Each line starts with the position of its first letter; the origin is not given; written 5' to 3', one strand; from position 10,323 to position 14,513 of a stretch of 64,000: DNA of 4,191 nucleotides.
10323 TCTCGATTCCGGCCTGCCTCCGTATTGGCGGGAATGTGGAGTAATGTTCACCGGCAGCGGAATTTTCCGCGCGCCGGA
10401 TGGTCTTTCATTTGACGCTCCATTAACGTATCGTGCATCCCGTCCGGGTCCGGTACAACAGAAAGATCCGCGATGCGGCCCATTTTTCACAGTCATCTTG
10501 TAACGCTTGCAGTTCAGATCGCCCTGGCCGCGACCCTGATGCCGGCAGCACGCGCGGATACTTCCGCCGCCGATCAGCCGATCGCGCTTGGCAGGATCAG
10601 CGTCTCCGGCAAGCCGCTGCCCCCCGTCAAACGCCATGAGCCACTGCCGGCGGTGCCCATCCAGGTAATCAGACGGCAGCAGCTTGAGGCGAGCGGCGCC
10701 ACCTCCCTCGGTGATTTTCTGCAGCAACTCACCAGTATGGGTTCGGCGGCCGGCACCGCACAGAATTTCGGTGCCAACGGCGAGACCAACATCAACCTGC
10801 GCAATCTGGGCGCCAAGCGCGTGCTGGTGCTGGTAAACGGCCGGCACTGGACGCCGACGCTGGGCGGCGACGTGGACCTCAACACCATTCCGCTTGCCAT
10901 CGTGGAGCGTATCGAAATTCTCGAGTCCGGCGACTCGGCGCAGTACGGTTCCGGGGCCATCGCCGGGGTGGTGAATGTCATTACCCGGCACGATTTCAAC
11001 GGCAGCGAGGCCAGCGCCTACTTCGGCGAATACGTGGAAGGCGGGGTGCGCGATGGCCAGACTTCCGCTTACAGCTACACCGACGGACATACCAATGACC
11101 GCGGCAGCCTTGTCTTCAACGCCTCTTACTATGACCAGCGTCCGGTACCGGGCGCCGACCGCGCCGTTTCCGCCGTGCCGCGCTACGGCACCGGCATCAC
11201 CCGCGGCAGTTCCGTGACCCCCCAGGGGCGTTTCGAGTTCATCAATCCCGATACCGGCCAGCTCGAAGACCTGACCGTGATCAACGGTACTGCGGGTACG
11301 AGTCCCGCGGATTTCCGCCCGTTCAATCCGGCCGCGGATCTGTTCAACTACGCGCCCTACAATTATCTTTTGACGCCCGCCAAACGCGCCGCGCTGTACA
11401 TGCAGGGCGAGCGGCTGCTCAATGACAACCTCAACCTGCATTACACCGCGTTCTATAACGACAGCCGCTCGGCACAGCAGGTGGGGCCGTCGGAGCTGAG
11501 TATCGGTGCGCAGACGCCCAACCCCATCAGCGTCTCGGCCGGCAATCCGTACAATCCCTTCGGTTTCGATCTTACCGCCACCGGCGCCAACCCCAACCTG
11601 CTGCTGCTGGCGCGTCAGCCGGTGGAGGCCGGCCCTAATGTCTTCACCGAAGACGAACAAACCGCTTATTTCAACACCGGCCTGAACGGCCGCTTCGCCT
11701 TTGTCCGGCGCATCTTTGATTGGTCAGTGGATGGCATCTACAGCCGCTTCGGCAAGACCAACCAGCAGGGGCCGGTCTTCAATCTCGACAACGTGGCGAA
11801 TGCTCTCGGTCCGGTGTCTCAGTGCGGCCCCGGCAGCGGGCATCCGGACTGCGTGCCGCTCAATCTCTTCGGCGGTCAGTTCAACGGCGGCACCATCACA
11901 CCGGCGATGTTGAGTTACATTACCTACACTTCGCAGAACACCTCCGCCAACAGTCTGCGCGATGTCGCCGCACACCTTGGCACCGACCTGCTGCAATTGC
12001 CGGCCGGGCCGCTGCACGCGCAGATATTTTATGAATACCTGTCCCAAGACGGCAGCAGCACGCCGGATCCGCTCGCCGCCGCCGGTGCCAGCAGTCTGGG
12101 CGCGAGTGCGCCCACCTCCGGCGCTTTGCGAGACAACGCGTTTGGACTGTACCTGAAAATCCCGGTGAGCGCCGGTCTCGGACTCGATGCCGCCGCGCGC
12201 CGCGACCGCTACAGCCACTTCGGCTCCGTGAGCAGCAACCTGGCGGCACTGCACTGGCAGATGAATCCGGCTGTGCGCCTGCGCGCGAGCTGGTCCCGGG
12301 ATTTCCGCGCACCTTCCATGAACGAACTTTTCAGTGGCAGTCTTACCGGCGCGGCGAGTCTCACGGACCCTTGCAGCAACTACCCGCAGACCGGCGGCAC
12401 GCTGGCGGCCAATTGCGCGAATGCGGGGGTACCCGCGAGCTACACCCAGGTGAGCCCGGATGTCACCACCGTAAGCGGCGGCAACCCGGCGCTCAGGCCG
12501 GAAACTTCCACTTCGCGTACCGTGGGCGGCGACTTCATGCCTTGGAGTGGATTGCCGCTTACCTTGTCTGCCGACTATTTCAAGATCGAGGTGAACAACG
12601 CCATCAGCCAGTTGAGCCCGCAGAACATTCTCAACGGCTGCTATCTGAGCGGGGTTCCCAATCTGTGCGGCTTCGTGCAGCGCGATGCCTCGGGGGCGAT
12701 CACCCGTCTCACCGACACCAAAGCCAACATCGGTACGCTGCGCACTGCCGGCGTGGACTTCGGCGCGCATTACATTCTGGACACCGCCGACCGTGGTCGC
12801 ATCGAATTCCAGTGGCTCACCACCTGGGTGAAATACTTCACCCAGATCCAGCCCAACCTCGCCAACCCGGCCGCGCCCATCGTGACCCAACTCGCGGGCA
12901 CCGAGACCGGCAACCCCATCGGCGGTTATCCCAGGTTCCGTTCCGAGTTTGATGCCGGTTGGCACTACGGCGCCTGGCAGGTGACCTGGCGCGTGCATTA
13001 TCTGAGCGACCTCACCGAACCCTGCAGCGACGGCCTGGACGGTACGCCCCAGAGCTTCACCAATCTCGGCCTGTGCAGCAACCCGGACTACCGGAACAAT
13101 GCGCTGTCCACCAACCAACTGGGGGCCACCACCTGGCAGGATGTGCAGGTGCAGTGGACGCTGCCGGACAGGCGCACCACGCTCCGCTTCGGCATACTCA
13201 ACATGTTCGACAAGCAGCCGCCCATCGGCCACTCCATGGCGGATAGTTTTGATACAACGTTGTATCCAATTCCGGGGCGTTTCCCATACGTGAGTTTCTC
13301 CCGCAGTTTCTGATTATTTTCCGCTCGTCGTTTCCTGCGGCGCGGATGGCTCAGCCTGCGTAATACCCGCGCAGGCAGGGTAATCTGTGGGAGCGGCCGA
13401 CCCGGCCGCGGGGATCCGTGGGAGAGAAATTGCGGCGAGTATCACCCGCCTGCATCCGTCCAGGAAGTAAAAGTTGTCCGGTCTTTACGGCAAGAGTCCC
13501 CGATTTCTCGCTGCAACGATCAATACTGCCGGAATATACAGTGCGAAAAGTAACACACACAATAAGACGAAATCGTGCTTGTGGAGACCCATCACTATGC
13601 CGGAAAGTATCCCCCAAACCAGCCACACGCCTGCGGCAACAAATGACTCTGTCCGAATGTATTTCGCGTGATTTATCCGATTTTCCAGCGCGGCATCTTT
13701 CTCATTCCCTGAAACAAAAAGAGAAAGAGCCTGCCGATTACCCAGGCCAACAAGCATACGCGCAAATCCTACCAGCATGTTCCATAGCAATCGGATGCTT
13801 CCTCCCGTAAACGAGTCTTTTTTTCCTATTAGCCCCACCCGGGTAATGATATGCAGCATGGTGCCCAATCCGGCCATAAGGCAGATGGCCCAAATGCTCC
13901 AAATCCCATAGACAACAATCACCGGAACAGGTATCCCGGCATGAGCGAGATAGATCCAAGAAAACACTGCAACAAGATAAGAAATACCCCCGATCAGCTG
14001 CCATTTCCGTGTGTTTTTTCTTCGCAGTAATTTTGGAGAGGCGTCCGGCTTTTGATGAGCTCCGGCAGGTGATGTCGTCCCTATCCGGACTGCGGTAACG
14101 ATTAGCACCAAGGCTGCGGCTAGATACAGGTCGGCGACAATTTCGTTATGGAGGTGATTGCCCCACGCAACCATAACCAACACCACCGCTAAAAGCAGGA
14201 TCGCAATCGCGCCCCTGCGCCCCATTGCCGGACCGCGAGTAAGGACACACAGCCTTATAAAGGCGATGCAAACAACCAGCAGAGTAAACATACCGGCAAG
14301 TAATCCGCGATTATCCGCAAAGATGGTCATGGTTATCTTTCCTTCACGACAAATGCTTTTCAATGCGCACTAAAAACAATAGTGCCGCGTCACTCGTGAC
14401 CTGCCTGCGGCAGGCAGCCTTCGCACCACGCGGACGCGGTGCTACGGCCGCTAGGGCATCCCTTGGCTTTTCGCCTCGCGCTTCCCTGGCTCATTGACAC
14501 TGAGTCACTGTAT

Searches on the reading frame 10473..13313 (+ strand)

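Call 9: search_protein_families(library=pfam, proteins=[window:10473-13313:+], max_evalue=0.01)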
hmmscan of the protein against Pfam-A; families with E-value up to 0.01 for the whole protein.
window:10473-13313:+ (946 aa): 3 families
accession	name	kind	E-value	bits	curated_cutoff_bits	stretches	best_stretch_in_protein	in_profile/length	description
PF00593.30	TonB_dep_Rec_b-barrel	-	3.9e-31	109.8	27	1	359-910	26-435/436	TonB dependent receptor-like, beta-barrel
PF07715.20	Plug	-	5.6e-22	78.7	23.9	1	61-166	7-107/107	TonB-dependent Receptor Plug Domain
PF14905.12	OMP_b-brl_3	-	0.00073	19.1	27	1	663-767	202-278/408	Outer membrane protein beta-barrel family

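Call 10: search_protein_families(library=ncbifam, proteins=[window:10473-13313:+], max_evalue=0.01)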
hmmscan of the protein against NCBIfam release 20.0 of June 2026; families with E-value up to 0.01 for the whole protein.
window:10473-13313:+ (946 aa): 24 families
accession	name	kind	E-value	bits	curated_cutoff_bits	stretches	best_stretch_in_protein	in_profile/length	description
TIGR01779.1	TonB-B12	equivalog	1.1e-29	103.5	599.7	2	61-185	47-169/614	TonB-dependent vitamin B12 receptor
NF007926.1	PRK10641.1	equivalog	1.2e-24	86.8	836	2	62-185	47-167/617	TonB-dependent vitamin B12 receptor BtuB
TIGR01785.1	TonB-hemin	subfamily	1.1e-22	80.3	316.85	2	61-172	20-129/677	TonB-dependent heme/hemoglobin receptor family protein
TIGR01786.1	TonB-hemlactrns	subfamily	6e-20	71.2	323.75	2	64-172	26-134/719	TonB-dependent hemoglobin/transferrin/lactoferrin family receptor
TIGR01783.1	TonB-siderophor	subfamily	1.2e-13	50.6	223.5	1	63-173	6-109/649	TonB-dependent siderophore receptor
NF010051.0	PRK13528.1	subfamily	2e-13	49.5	583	1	105-182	95-182/727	FepA family TonB-dependent siderophore receptor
NF010010.0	PRK13483.1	equivalog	2.7e-13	48.8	927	1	37-176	31-167/660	ligand-gated channel protein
NF010012.0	PRK13486.1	equivalog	1.4e-12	46.8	924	1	60-189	43-175/696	TonB-dependent receptor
NF007478.2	PRK10064.1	equivalog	3.5e-12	45.4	745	1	62-173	50-159/663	catecholate siderophore receptor CirA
NF053590.1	TonB_dep_TOL0244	equivalog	1.4e-11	43.8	645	1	60-195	29-166/604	TOL_0244 family TonB-dependent receptor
NF010048.1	PRK13524.1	subfamily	1.1e-10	40.7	493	1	106-179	100-183/744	FepA family TonB-dependent siderophore receptor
NF052649.1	TonRcptRhtA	equivalog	2.4e-10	39.3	1100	1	10-223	11-210/744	TonB-dependent siderophore receptor RhtA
NF010038.0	PRK13513.1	equivalog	4.9e-09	35.3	942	1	60-173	53-166/659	ligand-gated channel protein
TIGR01782.1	TonB-Xanth-Caul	subfamily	2.1e-08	32.9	310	2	105-314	63-282/868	TonB-dependent receptor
NF050067.1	TonBEntbctnRecCfrA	equivalog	2.2e-08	32.9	1200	1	99-196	79-182/698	TonB-dependent ferric enterobactin receptor CfrA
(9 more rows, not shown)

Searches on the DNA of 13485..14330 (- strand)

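Call 75: search_rna_families(source=L110, start=3150, end=3572, threshold=evalue, max_evalue=0.1)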
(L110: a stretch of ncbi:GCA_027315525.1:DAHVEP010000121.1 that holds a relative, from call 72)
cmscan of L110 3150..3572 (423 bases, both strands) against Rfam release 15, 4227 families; matches with E-value up to 0.1: 0.
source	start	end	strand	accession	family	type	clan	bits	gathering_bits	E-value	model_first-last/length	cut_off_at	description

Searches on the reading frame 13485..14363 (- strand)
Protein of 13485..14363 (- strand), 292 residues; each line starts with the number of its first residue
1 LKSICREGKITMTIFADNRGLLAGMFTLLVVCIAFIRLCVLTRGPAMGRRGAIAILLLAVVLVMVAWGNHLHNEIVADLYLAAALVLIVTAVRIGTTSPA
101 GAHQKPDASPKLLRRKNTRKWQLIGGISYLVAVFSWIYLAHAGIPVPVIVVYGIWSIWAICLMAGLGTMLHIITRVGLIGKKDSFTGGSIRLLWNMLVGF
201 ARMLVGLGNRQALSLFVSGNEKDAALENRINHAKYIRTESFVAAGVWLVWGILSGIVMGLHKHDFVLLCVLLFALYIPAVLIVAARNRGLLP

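Call 9: search_protein_families(library=pfam, proteins=[window:13485-14363:-], max_evalue=0.01)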
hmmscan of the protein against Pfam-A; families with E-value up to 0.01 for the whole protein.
window:13485-14363:- (292 aa): 0 families

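Call 10: search_protein_families(library=ncbifam, proteins=[window:13485-14363:-], max_evalue=0.01)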
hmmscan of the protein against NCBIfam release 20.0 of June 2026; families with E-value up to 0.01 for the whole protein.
window:13485-14363:- (292 aa): 0 families

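Call 35: find_encoding_contigs(protein=window:13485-14330:-, flank=4000, max_places=10)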
Protein window:13485-14330:- (281 aa): 16 contigs read that carry it; 10 places shown.
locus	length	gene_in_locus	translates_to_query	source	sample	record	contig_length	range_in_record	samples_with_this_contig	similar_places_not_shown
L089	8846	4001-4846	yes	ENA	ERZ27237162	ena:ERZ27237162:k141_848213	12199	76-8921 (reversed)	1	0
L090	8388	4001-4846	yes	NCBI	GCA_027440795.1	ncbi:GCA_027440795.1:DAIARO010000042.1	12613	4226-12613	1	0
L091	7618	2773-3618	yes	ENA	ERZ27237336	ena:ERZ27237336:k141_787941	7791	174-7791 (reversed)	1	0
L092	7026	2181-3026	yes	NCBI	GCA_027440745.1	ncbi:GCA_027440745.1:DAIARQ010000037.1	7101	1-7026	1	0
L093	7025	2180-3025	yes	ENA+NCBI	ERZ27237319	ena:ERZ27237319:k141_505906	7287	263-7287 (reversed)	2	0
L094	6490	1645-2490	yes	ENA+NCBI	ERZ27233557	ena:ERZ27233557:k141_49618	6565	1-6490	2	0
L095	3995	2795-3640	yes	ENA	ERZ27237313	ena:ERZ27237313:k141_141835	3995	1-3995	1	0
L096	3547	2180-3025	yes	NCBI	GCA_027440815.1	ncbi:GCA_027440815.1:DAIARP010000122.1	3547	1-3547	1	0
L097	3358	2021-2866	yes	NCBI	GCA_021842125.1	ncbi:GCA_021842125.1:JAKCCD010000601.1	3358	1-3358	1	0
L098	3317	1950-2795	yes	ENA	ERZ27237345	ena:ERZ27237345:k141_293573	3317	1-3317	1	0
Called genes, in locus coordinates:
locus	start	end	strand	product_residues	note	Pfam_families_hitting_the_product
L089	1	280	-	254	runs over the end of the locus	PF00106:adh_short, PF01370:Epimerase (faint), PF08659:KR, PF13561:adh_short_C2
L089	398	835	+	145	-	PF01638:HxlR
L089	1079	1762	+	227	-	PF06149:DUF969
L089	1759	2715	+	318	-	PF06166:DUF979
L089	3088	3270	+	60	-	-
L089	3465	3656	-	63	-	-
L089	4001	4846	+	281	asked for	-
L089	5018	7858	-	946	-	PF07715:Plug, PF00593:TonB_dep_Rec_b-barrel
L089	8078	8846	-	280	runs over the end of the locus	?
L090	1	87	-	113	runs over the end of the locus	PF00111:Fer2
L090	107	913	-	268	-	PF05656:DUF805, PF00114:Pilin (weak)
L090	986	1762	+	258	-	PF06149:DUF969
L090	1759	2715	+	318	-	PF06166:DUF979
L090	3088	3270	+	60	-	-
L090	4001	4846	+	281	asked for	-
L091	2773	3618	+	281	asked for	-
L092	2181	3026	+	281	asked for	-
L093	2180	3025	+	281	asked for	-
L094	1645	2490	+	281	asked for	-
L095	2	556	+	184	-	?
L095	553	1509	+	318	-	PF06166:DUF979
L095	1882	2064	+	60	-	-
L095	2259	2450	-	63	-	-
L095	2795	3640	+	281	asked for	-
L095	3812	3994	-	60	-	?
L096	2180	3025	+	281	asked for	-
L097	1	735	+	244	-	?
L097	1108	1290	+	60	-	-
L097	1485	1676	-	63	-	-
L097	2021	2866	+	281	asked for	-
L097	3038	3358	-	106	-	?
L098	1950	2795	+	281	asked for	-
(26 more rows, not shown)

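Call 53: search_protein_families(library=padloc, proteins=[window:13485-14330:-], max_evalue=0.1)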
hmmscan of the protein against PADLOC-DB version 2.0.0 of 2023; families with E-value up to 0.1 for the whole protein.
window:13485-14330:- (281 aa): 0 families

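Call 56: search_protein_families(library=phrogs, proteins=[window:13485-14330:-], max_evalue=0.1)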
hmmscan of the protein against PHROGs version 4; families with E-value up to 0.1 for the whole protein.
window:13485-14330:- (281 aa): 0 families
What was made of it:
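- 13485..14330 (-): Intact downstream gene for a 281-aa polytopic membrane protein with several predicted TM segments. Candidate partner or immunity protein. No family hit (calls 9, 10, 53, 56).
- On Bacteriocin or polymorphic toxin with cognate immunity gene: No hits in Pfam, NCBIfam, PADLOC or PHROGs (calls 9, 10, 53, 56).
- Tried and rejected: Family searches of the target and its neighbour: Pfam, NCBIfam, PADLOC and PHROGs gave no hits (calls 9, 10, 53, 56).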

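Call 68: list_cluster_members(proteins=[P0004, P0001, window:13485-14330:-])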
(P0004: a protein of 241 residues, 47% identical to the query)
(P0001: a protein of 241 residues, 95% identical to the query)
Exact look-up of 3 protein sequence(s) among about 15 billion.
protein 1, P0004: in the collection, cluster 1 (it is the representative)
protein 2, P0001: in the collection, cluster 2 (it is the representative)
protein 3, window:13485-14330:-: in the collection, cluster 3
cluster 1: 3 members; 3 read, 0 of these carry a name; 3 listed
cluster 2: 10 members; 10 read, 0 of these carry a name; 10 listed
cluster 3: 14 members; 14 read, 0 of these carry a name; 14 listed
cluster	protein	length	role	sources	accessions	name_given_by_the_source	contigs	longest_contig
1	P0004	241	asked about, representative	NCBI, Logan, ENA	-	-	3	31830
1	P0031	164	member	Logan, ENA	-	-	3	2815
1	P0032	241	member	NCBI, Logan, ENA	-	-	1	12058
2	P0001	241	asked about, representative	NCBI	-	-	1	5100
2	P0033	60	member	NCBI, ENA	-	-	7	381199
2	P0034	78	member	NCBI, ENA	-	-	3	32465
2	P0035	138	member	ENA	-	-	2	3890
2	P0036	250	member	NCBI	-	-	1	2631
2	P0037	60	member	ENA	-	-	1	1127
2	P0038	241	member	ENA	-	-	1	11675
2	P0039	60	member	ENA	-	-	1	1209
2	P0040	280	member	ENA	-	-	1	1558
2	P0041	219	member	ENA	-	-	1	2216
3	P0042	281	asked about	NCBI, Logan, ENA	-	-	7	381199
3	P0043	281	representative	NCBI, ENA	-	-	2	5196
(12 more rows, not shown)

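Call 70: find_encoding_contigs(protein=P0037, flank=3000)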
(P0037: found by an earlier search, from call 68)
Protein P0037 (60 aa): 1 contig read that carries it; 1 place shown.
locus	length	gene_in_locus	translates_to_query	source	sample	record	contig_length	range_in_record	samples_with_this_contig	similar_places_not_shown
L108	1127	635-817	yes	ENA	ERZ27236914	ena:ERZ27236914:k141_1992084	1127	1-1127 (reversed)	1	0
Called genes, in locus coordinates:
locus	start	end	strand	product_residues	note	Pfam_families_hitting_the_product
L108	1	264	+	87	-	?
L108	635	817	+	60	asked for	-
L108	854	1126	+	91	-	?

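Call 71: find_encoding_contigs(protein=P0039, flank=3000)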
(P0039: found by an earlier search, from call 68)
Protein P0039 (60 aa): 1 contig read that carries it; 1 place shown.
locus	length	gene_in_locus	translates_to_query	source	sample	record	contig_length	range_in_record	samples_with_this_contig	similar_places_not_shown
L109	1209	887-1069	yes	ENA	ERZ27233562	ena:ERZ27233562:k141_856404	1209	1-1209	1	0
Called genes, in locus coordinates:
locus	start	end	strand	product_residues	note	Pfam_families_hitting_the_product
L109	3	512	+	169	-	?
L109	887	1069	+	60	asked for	-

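Call 72: find_encoding_contigs(protein=P0034, flank=3000)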
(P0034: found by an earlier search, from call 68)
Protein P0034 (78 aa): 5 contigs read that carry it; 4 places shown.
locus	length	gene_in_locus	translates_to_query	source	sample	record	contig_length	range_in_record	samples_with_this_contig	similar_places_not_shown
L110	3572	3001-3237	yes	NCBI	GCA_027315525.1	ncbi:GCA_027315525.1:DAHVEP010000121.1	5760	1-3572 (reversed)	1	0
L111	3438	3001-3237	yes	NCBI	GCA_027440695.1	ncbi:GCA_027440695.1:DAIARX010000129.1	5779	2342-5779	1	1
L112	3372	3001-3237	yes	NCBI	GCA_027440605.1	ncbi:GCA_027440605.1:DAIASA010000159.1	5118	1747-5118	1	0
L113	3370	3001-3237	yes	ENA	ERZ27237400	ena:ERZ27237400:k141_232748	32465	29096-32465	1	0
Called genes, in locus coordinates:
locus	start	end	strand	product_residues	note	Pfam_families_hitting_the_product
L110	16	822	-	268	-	PF05656:DUF805, PF00114:Pilin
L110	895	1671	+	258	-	PF06149:DUF969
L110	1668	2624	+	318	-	PF06166:DUF979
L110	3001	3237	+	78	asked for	-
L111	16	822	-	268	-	PF05656:DUF805, PF00114:Pilin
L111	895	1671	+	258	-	PF06149:DUF969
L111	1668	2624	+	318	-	PF06166:DUF979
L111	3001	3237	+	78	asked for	-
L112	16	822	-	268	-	PF05656:DUF805, PF00114:Pilin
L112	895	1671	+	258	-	PF06149:DUF969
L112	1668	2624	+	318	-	PF06166:DUF979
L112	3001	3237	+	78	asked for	-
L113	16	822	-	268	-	PF05656:DUF805, PF00114:Pilin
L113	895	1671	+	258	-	PF06149:DUF969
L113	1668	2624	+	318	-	PF06166:DUF979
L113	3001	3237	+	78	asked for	-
